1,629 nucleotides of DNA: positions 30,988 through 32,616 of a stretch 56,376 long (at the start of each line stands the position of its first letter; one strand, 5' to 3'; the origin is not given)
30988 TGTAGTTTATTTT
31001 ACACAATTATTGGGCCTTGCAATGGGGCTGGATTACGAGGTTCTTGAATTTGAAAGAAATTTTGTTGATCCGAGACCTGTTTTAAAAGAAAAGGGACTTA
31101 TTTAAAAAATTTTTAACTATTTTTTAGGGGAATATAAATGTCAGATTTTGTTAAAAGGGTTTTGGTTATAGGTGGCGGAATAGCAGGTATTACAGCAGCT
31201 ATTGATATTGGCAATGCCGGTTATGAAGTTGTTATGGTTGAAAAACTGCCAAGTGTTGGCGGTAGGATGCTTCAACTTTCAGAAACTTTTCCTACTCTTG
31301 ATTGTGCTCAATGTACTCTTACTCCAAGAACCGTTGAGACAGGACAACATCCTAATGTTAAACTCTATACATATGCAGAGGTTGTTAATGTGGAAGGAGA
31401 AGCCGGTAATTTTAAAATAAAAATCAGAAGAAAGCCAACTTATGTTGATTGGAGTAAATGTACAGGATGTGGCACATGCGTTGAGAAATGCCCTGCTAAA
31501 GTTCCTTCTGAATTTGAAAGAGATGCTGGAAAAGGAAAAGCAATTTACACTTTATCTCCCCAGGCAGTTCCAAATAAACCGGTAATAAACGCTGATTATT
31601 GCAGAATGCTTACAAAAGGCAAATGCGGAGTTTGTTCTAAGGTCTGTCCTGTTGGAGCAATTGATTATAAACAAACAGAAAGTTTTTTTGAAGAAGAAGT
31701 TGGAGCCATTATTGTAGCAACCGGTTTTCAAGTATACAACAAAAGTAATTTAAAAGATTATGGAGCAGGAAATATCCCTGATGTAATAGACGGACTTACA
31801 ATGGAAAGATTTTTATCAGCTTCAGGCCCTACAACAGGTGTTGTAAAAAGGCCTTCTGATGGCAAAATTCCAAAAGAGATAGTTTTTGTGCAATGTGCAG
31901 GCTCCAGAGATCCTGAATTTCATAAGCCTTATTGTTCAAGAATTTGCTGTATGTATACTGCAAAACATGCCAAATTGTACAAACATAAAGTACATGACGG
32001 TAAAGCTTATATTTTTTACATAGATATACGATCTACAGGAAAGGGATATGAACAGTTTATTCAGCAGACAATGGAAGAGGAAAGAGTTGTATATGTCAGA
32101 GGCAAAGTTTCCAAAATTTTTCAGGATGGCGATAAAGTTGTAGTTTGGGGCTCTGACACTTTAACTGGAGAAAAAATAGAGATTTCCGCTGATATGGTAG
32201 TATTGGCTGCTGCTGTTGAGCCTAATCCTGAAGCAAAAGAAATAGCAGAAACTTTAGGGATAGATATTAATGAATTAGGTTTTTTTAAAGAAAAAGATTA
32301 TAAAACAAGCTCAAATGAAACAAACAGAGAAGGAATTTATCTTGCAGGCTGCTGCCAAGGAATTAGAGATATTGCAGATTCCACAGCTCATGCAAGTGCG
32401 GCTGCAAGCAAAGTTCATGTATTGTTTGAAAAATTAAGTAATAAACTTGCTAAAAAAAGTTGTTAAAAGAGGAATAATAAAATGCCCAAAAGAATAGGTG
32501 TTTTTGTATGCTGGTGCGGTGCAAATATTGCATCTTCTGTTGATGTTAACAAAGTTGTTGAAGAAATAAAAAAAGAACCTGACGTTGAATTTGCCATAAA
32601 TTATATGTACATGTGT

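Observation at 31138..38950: Complementary asymmetric HdrA halves, split in module 1 and fused in module 2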

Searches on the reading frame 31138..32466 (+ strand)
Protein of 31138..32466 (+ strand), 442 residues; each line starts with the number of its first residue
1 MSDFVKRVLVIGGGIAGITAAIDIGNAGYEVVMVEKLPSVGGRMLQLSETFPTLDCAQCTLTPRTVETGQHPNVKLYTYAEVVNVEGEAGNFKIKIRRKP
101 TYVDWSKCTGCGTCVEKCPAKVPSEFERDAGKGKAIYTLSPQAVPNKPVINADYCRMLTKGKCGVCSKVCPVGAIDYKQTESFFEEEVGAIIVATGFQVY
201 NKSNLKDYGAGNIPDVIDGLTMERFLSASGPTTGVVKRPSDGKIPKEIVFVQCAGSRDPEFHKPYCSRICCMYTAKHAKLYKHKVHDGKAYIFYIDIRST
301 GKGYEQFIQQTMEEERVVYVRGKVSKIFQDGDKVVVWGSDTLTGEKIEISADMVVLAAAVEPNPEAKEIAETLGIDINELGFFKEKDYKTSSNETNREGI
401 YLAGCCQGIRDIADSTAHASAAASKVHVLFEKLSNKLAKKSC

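Call 4: search_protein_families(library=pfam, proteins=[window:31138-32466:+], max_evalue=0.01)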
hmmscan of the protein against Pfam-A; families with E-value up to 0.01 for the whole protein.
window:31138-32466:+ (442 aa): 23 families
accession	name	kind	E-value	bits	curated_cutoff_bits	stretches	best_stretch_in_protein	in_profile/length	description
PF07992.20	Pyr_redox_2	-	2.4e-16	60.5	26.1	2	298-419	179-287/291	Pyridine nucleotide-disulphide oxidoreductase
PF00037.32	Fer4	-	6.9e-11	41.9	21.1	2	102-121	2-21/24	4Fe-4S binding domain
PF12831.13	FAD_oxidored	-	4.6e-08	33.2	27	1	8-44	2-38/416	FAD dependent oxidoreductase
PF12838.12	Fer4_7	-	6.7e-08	33.3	27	1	107-174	1-52/52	4Fe-4S dicluster domain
PF13450.12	NAD_binding_8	-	9.2e-08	32.7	21.9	1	10-74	1-61/68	NAD(P)-binding Rossmann-like domain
PF00890.30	FAD_binding_2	-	5.7e-07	29.5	20.4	1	8-42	2-36/414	FAD binding domain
PF13237.11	Fer4_10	-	1e-06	29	25.5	1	103-120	4-21/53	4Fe-4S dicluster domain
PF03486.20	HI0933_like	-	1.6e-06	28.2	50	1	7-44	2-39/244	HI0933-like protein Rossmann domain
PF01593.30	Amino_oxidase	-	1.7e-06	28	19.8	0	277-359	183-255/443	Flavin containing amine oxidoreductase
PF12797.12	Fer4_2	-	2.9e-06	27.3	24.5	1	101-120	3-22/22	4Fe-4S binding domain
PF12837.12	Fer4_6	-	4.2e-06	26.9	25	2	147-175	1-24/24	4Fe-4S binding domain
PF13183.11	Fer4_8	-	1.2e-05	26.1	27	1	94-122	36-68/68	4Fe-4S dicluster domain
PF01134.28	GIDA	-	5.3e-05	22.9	22.1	1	8-40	2-29/391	Glucose inhibited division protein A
PF13459.11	Fer4_15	-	7.1e-05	23.9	22.4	1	102-135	2-30/66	4Fe-4S single cluster domain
PF13484.11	Fer4_16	-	0.00012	23.2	30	1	107-172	1-65/66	4Fe-4S double cluster binding domain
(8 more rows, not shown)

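Call 10: search_solved_structures(query=window:31138-32466:+, show_alignments=1)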
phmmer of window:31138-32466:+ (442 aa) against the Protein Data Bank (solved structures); distinct sequences matched with E-value up to 0.001: 19.
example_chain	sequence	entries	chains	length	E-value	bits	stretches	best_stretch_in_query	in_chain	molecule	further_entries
5odc_A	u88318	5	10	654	1.5e-125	422.5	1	5-429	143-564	Heterodisulfide reductase, subunit A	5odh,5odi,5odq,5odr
8rvv_A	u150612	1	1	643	5.8e-124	417.2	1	7-428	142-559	H(2):CoB-CoM heterodisulfide,ferredoxin reductase subunit A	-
8rvu_a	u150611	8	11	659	7.5e-124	416.9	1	7-428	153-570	H(2):CoB-CoM heterodisulfide,ferredoxin reductase subunit A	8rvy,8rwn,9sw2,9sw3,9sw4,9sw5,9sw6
9sfi_A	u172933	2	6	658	1.1e-117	396.6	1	3-429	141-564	CoB--CoM heterodisulfide reductase iron-sulfur subunit A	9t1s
7bkb_A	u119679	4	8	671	2.9e-106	358.9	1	6-427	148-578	CoB--CoM heterodisulfide reductase iron-sulfur subunit A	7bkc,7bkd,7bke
6tjr_A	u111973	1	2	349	2.1e-46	161.7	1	190-426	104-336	Fumarate reductase/succinate dehydrogenase flavoprotein domain protein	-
8a6t_A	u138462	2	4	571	2.9e-05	26.1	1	71-179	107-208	Electron bifurcating hydrogenase subunit HydA1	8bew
7jyp_A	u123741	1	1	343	3.4e-05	25.9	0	8-46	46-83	Thioredoxin reductase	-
4gcm_A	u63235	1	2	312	0.00027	22.9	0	7-94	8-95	Thioredoxin reductase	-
9rvj_A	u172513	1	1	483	0.00028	22.9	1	6-46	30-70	Tetrapodal ancestor of L-amino acid oxidase: Q225H - W377I double mutant with phenylalanin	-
3k30_A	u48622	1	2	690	0.00028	22.9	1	6-80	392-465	Histamine dehydrogenase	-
9rum_A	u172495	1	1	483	0.00028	22.9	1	6-46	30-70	Tetrapodal ancestor of L-amino acid oxidase: Q225A mutant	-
9t73_B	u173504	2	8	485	0.00028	22.8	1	6-46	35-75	Tetrapodal ancestor of L-amino acid oxidases: I224A-Q225H-P361-PREGA-L367 bound to phenyla | Tetrapodal ancestor of L-amino acid oxidase: I224A-Q225H-P361-PREGA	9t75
9rvh_A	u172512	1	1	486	0.00028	22.8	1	6-46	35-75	Tetrapodal ancestor of L-amino acid oxidase: Q225A-Loop (P361-PREGA-L367) mutant with phen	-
9run_A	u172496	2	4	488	0.00029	22.8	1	6-46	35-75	Tetrapodal ancestor of L-amino acid oxidase: Q225H-W377I double mutant | Tetrapodal ancestor of L-amino acid oxidases: W377I mutant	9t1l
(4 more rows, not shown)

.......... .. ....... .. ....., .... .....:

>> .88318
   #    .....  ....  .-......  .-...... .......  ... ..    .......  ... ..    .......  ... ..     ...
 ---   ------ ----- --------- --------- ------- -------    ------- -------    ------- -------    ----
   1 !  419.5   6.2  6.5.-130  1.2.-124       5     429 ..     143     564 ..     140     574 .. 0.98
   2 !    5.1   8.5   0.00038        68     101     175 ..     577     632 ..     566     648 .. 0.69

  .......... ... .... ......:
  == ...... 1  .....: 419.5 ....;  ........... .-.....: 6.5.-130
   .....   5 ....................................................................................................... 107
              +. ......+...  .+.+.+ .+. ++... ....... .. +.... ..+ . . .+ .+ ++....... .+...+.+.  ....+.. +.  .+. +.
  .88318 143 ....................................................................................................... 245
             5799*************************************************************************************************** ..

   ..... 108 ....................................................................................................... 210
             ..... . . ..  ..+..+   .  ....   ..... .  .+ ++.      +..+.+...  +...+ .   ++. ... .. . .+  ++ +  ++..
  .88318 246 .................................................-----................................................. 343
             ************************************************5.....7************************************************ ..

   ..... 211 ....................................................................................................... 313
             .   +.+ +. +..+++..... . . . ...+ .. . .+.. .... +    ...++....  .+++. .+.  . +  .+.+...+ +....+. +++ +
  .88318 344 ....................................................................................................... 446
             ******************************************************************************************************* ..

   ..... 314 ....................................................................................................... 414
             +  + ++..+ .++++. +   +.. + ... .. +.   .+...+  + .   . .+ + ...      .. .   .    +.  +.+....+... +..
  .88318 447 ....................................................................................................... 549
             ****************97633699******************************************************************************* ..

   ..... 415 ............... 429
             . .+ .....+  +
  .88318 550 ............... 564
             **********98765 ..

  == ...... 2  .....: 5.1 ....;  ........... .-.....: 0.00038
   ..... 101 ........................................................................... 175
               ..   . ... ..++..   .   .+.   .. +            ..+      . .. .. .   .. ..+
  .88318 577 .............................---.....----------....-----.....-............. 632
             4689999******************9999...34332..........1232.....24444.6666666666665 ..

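Call 12: search_protein_families(library=ncbifam, proteins=[window:31138-32466:+], max_evalue=0.00001)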
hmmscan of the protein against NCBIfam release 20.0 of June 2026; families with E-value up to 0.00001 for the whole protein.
window:31138-32466:+ (442 aa): 26 families (the best 25 are shown)
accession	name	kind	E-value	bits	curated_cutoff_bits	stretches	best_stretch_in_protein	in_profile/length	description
NF040770.1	hetero_SS_HdrA2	exception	9.9e-142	473.7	1100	1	5-432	139-562/777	CoB-CoM heterodisulfide reductase HdrA2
NF041778.1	hetero_SS_HdrA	equivalog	7.4e-112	374.6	1400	1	5-432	142-572/771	ferredoxin:CoB-CoM heterodisulfide reductase subunit HdrA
NF041891.1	hdrA_Methbact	equivalog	1.3e-105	354.3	1300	1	6-429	134-555/762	ferredoxin:CoB-CoM heterodisulfide reductase subunit HdrA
NF009410.0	PRK12771.1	subfamily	3.4e-11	42.4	516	0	6-44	139-177/566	NAD(P)-binding protein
NF009409.0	PRK12770.1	subfamily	1.1e-09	37.8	343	0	6-45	19-58/360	putative glutamate synthase subunit beta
TIGR01292.1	TRX_reduct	equivalog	1.4e-08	33.9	343.45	0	7-102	2-99/300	thioredoxin-disulfide reductase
TIGR03467.1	HpnE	equivalog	3e-08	33.4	283.05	1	8-47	1-40/430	hydroxysqualene dehydroxylase HpnE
NF045637.1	carotdesatCrtDProt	equivalog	7.3e-08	31.4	580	1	8-66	1-59/485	1-hydroxycarotenoid 3,4-desaturase CrtD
NF045599.1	bili_reduct_long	exception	1.7e-07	29.9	750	0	5-44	381-420/641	bilirubin reductase, long form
TIGR04105.1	FeFe_hydrog_B1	subfamily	1.8e-07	30.2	450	1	94-178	130-208/462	monomeric [FeFe] hydrogenase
NF038196.1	ferrodoxin_EFR1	subfamily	2.3e-07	31.1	75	0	93-121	172-199/242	EFR1 family ferrodoxin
TIGR04018.1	Bthiol_YpdA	hypoth_equivalog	2.4e-07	29.9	339.9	0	318-408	210-290/316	YpdA family putative bacillithiol disulfide reductase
NF010590.0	PRK13984.1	equivalog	2.4e-07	29.3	946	0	103-190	47-123/611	putative oxidoreductase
TIGR02734.1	crtI_fam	subfamily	4.3e-07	29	238.1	1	8-56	1-49/504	phytoene desaturase family protein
TIGR01350.1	lipoamide_DH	equivalog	7e-07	28.3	408.8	0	7-45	3-40/461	dihydrolipoyl dehydrogenase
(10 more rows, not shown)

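Call 32: find_homologous_proteins(query=window:31138-32466:+, max_evalue=1e-30)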
Query window:31138-32466:+ (442 aa): 8000 proteins with E <= 1e-30 among 8000 candidates; the best 120 are listed.
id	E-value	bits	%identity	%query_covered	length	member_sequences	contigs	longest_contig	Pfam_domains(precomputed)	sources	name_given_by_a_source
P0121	0.0e+0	1010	100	100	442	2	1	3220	PF01593.31,PF12797.13,PF13450.13,PF00890.31,PF07992.21,PF12837.13,PF00037.33,PF03486.21,PF12838.13,PF13237.12,PF12831.14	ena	-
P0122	2.1e-276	934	90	99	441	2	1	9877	PF01593.31,PF12797.13,PF13450.13,PF00890.31,PF07992.21,PF00037.33,PF03486.21,PF13484.12,PF12838.13,PF01134.29,PF12831.14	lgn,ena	-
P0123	1.8e-271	918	89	100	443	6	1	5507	PF01593.31,PF12797.13,PF13450.13,PF00890.31,PF07992.21,PF12837.13,PF00037.33,PF03486.21,PF13484.12,PF12838.13,PF12831.14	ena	-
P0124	2.0e-270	915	88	100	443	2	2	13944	PF13450.13,PF07992.21,PF12837.13,PF13484.12,PF12838.13,PF12831.14,PF01593.31,PF12797.13,PF00890.31,PF00037.33,PF13183.12,PF13187.12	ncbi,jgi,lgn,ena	-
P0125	1.3e-267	905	88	100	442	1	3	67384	PF14697.12,PF13450.13,PF07992.21,PF13484.12,PF12838.13,PF01134.29,PF12831.14,PF01593.31,PF12797.13,PF00890.31,PF00037.33,PF13237.12,PF13183.12,PF13187.12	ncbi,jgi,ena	jgi:heterodisulfide reductase subunit A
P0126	2.2e-267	905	87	98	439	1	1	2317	PF01266.31,PF01593.31,PF13450.13,PF00890.31,PF07992.21,PF12837.13,PF00037.33,PF13738.13,PF12838.13,PF13237.12,PF12831.14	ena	-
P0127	2.5e-265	898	87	100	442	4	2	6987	PF12797.13,PF13450.13,PF07992.21,PF12837.13,PF00037.33,PF13484.12,PF12838.13,PF13237.12,PF13183.12,PF12831.14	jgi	jgi:heterodisulfide reductase subunit A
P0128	1.0e-253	860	82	100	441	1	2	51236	PF13450.13,PF00890.31,PF07992.21,PF00037.33,PF13484.12,PF12838.13,PF13237.12,PF12831.14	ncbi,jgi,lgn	-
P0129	5.3e-237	805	79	98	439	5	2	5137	PF13450.13,PF07992.21,PF13484.12,PF12838.13,PF01134.29,PF12831.14,PF01266.31,PF01593.31,PF00890.31,PF00037.33,PF13183.12,PF13187.12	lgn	-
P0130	8.6e-234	794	76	98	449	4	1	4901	PF01266.31,PF13450.13,PF07992.21,PF00037.33,PF13484.12,PF12838.13,PF01134.29,PF12831.14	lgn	-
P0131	5.1e-218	742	73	98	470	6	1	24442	PF01266.31,PF01593.31,PF13450.13,PF07992.21,PF12837.13,PF00037.33,PF12838.13,PF13237.12,PF01134.29,PF12831.14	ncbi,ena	-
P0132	1.1e-213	728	69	95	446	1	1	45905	PF13450.13,PF07992.21,PF00070.34,PF13484.12,PF12838.13,PF12831.14,PF01266.31,PF01593.31,PF00890.31,PF00037.33,PF13738.13,PF13237.12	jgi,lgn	jgi:heterodisulfide reductase subunit A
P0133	1.1e-212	725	71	99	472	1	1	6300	PF14697.12,PF13450.13,PF07992.21,PF12837.13,PF13484.12,PF12838.13,PF12831.14,PF01266.31,PF01593.31,PF00037.33,PF13237.12,PF13187.12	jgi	-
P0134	1.5e-212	724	70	100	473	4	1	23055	PF01266.31,PF12797.13,PF13450.13,PF00890.31,PF07992.21,PF12837.13,PF00037.33,PF12838.13,PF13237.12,PF13187.12,PF12831.14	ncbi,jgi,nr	ncbi:MAG: CoB--CoM heterodisulfide reductase iron-sulfur subunit A family protein [Deltaproteobacter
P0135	6.7e-212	722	72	92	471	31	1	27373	PF01266.31,PF13450.13,PF07992.21,PF12837.13,PF00037.33,PF12838.13,PF13237.12,PF12831.14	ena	-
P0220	2.2e-206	704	69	97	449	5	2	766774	PF01266.31,PF01593.31,PF12797.13,PF13450.13,PF00890.31,PF07992.21,PF00037.33,PF13484.12,PF12838.13,PF12831.14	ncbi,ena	-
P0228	3.9e-206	703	70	97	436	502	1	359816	PF01593.31,PF12797.13,PF13450.13,PF07992.21,PF00037.33,PF13484.12,PF12838.13,PF12831.14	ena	-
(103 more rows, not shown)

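Call 93: find_encoding_contigs(protein=P0228, flank=10000, max_places=1)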
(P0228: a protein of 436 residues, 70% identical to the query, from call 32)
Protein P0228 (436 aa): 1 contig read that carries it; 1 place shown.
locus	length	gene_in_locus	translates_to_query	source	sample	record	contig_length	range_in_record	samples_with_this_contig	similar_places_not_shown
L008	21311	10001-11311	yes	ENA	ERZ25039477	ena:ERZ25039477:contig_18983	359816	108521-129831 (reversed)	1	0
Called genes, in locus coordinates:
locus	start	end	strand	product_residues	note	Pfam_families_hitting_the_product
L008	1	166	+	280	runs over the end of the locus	PF02743:dCache_1 (weak), PF22673:MCP-like_PDC_1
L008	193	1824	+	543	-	PF00501:AMP-binding, PF13193:AMP-binding_C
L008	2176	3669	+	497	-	PF00682:HMGL-like, PF02436:PYC_OADA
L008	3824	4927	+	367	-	PF00356:LacI, PF00532:Peripla_BP_1, PF13407:Peripla_BP_4, PF13377:Peripla_BP_3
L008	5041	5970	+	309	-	PF00056:Ldh_1_N, PF02866:Ldh_1_C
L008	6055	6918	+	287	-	PF05681:Fumerase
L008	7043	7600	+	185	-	PF05683:Fumerase_C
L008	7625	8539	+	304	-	PF01040:UbiA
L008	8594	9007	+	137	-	PF12838:Fer4_7 (faint), PF13484:Fer4_16 (faint), PF13237:Fer4_10 (faint), PF13183:Fer4_8, PF13187:Fer4_9, PF13534:Fer4_17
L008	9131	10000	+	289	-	PF02754:CCG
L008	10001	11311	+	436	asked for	PF07992:Pyr_redox_2 (faint), PF12831:FAD_oxidored (weak), PF13450:NAD_binding_8 (weak), PF01593:Amino_oxidase (faint), PF12838:Fer4_7 (faint), PF13484:Fer4_16 (faint), PF00037:Fer4 (weak), PF12797:Fer4_2 (weak)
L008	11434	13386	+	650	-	PF00890:FAD_binding_2 (weak), PF01266:DAO (weak), PF07992:Pyr_redox_2 (weak), PF12831:FAD_oxidored, PF13450:NAD_binding_8 (weak), PF00037:Fer4 (weak), PF12838:Fer4_7, PF13237:Fer4_10, +8 more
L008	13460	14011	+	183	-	PF13183:Fer4_8, PF13237:Fer4_10 (faint), PF13187:Fer4_9 (weak), PF13534:Fer4_17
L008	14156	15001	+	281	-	PF02754:CCG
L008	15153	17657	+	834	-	PF12838:Fer4_7 (weak), PF13187:Fer4_9 (weak), PF07992:Pyr_redox_2, PF13738:Pyr_redox_3, PF00890:FAD_binding_2 (weak), PF07992:Pyr_redox_2, PF12831:FAD_oxidored, PF13450:NAD_binding_8, +12 more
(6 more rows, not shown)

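Call 94: find_encoding_contigs(protein=P0220, flank=10000, max_places=1)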
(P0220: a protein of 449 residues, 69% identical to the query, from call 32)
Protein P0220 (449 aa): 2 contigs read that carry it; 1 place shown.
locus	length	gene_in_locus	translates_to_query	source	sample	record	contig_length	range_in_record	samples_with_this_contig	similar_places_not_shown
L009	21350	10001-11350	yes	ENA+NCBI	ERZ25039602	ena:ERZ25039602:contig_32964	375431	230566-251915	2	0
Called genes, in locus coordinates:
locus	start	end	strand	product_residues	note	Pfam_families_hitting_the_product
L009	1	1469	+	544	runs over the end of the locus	PF00501:AMP-binding, PF13193:AMP-binding_C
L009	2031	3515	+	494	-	PF00682:HMGL-like, PF02436:PYC_OADA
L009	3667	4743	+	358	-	PF00356:LacI, PF00532:Peripla_BP_1, PF13407:Peripla_BP_4, PF13377:Peripla_BP_3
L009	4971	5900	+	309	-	PF00056:Ldh_1_N, PF02866:Ldh_1_C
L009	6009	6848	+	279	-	PF05681:Fumerase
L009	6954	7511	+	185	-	PF05683:Fumerase_C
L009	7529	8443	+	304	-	PF01040:UbiA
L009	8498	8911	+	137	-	PF13484:Fer4_16 (faint), PF13534:Fer4_17, PF13183:Fer4_8, PF13237:Fer4_10 (faint), PF12838:Fer4_7 (weak), PF13187:Fer4_9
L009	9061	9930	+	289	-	PF02754:CCG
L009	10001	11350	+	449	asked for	PF00890:FAD_binding_2 (weak), PF01266:DAO (faint), PF07992:Pyr_redox_2 (weak), PF12831:FAD_oxidored (weak), PF13450:NAD_binding_8, PF00037:Fer4 (weak), PF12797:Fer4_2 (weak), PF07992:Pyr_redox_2 (weak), +3 more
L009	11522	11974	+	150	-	-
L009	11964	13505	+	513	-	PF00890:FAD_binding_2 (weak), PF01266:DAO (weak), PF07992:Pyr_redox_2 (weak), PF12831:FAD_oxidored, PF13450:NAD_binding_8 (weak), PF00037:Fer4 (weak), PF00037:Fer4 (weak), PF12838:Fer4_7, +9 more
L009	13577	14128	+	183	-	PF13237:Fer4_10 (faint), PF13183:Fer4_8, PF13187:Fer4_9 (weak), PF13534:Fer4_17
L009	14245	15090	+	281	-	PF02754:CCG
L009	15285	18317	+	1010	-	PF12838:Fer4_7 (weak), PF13187:Fer4_9 (weak), PF07992:Pyr_redox_2, PF00890:FAD_binding_2, PF07992:Pyr_redox_2, PF13738:Pyr_redox_3 (weak), PF12831:FAD_oxidored, PF13450:NAD_binding_8, +16 more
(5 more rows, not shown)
